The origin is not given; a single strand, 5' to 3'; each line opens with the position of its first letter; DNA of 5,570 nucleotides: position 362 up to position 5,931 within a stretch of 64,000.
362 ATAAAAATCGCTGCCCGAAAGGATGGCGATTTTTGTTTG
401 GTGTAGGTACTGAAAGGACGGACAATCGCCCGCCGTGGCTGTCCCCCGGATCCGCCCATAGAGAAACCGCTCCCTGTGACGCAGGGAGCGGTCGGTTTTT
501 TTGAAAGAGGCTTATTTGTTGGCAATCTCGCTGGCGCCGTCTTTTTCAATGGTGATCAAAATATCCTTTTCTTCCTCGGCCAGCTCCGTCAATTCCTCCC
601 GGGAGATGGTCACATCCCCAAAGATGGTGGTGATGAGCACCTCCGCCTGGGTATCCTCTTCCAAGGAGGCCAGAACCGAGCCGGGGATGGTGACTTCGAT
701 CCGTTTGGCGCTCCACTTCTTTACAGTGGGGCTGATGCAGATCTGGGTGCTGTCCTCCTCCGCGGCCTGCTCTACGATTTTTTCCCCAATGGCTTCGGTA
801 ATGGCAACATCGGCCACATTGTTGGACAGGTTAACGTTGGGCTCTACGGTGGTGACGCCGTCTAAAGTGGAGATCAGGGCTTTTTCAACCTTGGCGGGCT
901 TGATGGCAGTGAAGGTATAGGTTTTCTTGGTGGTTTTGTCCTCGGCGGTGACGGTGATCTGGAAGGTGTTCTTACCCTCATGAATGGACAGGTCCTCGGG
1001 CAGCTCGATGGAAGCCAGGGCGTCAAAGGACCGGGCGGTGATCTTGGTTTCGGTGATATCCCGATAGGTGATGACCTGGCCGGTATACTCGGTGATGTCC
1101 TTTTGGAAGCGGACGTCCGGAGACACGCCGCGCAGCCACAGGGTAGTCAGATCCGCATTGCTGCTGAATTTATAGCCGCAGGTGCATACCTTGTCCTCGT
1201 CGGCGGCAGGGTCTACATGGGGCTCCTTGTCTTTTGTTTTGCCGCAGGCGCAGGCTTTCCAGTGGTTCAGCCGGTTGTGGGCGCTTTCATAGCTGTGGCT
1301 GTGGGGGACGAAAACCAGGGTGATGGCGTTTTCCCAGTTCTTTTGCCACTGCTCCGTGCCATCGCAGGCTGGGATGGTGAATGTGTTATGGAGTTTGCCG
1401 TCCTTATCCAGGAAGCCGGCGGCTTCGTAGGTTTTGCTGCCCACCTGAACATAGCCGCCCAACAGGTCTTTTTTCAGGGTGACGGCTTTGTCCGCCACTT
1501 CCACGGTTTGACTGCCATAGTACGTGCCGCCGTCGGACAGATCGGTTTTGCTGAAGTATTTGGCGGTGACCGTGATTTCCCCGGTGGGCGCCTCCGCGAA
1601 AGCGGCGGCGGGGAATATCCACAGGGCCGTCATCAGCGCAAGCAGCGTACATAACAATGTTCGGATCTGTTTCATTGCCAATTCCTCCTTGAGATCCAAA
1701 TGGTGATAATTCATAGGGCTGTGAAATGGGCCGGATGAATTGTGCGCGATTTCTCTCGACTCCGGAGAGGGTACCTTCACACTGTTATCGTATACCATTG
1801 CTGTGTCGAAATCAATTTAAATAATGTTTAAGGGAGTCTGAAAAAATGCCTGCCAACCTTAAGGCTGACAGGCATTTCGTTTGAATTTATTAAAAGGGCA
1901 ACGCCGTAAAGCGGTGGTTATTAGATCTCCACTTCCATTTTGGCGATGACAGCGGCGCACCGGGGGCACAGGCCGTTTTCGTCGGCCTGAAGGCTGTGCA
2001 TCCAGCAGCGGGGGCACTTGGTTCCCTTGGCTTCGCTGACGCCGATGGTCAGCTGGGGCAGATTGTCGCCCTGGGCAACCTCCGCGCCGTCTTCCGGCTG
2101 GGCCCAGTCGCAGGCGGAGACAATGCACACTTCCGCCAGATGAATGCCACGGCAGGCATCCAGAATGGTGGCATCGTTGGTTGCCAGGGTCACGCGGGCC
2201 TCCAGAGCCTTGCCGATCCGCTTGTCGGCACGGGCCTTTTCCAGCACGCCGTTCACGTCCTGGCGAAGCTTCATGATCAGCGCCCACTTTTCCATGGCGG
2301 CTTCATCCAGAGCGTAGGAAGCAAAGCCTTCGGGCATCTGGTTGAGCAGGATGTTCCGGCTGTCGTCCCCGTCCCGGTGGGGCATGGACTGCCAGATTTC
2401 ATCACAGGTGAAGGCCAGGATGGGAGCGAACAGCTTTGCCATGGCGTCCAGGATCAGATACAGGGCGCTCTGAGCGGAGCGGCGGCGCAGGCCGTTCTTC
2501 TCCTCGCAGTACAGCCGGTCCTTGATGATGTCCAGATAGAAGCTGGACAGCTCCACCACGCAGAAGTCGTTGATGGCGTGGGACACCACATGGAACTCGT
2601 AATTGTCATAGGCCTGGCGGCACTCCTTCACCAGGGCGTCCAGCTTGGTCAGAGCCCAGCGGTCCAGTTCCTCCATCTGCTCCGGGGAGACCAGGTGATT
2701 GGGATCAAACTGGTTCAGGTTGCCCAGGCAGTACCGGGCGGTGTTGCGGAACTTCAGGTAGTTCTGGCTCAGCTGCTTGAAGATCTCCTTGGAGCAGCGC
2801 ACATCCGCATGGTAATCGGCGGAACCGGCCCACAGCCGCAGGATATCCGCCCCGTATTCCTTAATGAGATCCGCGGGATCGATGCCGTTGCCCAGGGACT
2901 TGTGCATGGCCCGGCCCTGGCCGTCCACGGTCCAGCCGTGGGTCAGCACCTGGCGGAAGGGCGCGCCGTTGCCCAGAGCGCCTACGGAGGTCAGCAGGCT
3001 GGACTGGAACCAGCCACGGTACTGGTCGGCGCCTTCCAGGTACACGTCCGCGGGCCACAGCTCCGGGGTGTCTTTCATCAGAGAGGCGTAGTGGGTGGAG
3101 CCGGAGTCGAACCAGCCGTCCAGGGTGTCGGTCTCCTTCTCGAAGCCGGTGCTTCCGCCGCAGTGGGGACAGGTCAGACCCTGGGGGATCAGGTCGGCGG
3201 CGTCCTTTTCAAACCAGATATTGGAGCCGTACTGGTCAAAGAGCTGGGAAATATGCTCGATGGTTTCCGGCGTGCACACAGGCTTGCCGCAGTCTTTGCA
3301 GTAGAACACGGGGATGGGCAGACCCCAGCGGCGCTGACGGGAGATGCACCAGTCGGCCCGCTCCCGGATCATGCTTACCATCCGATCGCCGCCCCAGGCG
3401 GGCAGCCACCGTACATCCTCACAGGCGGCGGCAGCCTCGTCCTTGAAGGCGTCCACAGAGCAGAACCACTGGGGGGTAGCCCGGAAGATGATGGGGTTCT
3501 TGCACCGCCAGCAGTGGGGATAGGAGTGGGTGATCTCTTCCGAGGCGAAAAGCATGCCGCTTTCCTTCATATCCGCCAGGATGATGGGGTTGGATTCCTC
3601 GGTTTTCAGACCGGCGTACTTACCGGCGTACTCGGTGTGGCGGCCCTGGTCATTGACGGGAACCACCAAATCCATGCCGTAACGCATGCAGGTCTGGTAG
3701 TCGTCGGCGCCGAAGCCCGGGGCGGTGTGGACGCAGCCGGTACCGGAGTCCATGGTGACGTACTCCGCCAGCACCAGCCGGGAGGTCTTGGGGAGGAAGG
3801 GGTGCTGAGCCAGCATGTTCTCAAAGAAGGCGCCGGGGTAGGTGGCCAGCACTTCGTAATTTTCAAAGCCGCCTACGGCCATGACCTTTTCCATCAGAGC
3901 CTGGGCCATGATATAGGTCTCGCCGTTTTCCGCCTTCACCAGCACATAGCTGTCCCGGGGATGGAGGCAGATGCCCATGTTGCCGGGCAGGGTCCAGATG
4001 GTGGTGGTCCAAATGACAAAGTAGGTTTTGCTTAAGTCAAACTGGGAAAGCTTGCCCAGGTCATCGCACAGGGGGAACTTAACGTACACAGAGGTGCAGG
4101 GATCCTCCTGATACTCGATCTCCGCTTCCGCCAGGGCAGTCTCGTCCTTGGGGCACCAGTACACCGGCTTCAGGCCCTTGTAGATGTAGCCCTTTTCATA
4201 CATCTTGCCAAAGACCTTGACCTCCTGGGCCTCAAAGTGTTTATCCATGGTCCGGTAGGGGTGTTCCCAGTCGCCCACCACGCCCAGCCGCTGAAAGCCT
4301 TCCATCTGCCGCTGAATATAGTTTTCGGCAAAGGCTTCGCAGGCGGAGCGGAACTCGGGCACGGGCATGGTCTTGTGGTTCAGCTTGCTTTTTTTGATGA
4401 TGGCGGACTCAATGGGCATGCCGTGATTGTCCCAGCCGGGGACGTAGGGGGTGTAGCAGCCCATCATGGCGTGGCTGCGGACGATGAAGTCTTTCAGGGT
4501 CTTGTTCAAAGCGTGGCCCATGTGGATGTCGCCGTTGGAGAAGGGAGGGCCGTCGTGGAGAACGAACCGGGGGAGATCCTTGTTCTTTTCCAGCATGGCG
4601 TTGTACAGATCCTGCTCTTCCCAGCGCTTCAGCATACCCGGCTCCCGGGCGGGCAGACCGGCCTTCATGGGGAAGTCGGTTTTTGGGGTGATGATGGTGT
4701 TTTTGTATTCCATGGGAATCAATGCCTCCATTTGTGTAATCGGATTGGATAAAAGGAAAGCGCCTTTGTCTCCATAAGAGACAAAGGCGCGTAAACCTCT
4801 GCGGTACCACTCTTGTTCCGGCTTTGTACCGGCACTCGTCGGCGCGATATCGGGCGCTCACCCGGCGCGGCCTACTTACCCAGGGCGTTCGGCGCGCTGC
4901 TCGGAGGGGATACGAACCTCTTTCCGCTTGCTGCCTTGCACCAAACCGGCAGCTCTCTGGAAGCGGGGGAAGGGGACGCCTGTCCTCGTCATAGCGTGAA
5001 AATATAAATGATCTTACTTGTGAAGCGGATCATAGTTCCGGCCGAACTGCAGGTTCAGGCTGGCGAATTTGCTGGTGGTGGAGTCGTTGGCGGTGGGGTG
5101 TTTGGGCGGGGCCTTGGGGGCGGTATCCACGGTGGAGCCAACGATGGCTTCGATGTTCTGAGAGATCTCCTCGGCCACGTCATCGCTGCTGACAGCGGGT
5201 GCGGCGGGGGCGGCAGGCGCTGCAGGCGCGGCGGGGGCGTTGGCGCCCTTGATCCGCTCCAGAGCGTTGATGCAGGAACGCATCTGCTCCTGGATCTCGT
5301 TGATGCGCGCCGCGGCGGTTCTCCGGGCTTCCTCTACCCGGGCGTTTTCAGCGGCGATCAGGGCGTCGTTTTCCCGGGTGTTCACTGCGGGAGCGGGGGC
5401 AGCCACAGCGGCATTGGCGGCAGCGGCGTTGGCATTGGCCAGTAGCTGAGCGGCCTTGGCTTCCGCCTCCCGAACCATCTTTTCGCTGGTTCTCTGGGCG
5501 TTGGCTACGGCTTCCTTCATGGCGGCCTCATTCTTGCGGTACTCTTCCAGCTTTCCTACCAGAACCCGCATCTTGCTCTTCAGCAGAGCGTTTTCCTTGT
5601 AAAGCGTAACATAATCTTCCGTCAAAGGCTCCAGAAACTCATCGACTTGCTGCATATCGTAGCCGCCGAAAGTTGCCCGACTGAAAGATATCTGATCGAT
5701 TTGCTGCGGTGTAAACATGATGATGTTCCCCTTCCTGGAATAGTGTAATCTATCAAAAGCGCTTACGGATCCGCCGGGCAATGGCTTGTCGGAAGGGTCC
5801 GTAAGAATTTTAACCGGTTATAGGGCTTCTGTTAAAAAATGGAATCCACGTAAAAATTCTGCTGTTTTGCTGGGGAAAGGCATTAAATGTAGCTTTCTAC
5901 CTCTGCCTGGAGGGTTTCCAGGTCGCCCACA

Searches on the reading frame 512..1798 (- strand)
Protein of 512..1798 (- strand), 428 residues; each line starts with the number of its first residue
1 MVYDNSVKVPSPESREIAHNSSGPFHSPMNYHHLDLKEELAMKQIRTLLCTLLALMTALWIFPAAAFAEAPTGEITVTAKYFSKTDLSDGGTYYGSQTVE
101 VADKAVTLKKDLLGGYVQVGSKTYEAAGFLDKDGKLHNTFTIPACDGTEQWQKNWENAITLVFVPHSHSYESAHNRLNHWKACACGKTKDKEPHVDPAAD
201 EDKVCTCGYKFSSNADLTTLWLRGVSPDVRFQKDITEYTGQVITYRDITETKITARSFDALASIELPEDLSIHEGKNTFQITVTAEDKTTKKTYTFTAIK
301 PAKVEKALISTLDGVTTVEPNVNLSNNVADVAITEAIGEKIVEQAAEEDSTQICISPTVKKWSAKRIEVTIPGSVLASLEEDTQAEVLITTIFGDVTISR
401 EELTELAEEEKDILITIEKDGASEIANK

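Call 66: search_protein_families(library=pfam, proteins=[window:512-1798:-], max_evalue=0.001)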
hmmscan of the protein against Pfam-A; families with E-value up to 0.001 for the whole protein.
window:512-1798:- (428 aa): 1 family
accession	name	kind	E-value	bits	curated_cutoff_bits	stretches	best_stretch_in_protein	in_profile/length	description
PF12733.13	Cadherin-like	-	1.3e-05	26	24.2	1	263-297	52-85/89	Cadherin-like beta sandwich domain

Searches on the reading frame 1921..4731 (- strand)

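Call 66: search_protein_families(library=pfam, proteins=[window:1921-4731:-], max_evalue=0.001)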
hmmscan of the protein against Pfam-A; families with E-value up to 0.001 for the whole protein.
window:1921-4731:- (936 aa): 6 families
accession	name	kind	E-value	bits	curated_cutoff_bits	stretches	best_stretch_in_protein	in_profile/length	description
PF00133.28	tRNA-synt_1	-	1.3e-132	442.9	22.7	1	33-646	2-413/414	tRNA synthetases class I (I, L, M and V)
PF08264.19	Anticodon_1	-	4.5e-35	121.1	25.1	1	690-848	1-147/148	Anticodon-binding domain of tRNA ligase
PF09334.17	tRNA-synt_1g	-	2.8e-21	76.2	20.1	1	63-227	8-157/391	tRNA synthetases class I (M)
PF13603.12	tRNA-synt_1_2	-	2.4e-05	24.3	25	1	238-368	23-149/185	Leucyl-tRNA synthetase, editing domain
PF01406.26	tRNA-synt_1e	-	5.6e-05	23.1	27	0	591-653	236-298/301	tRNA synthetases class I (C) catalytic domain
PF06827.20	zf-FPG_IleRS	-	0.00044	20.5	21.3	1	905-927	3-29/30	Zinc finger found in FPG and IleRS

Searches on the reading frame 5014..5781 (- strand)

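Call 66: search_protein_families(library=pfam, proteins=[window:5014-5781:-], max_evalue=0.001)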
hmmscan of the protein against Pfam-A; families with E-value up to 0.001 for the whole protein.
window:5014-5781:- (255 aa): 1 family
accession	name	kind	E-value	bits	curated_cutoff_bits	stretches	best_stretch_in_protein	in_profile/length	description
PF05103.18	DivIVA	-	5e-21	75.5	28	1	24-148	2-104/131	DivIVA protein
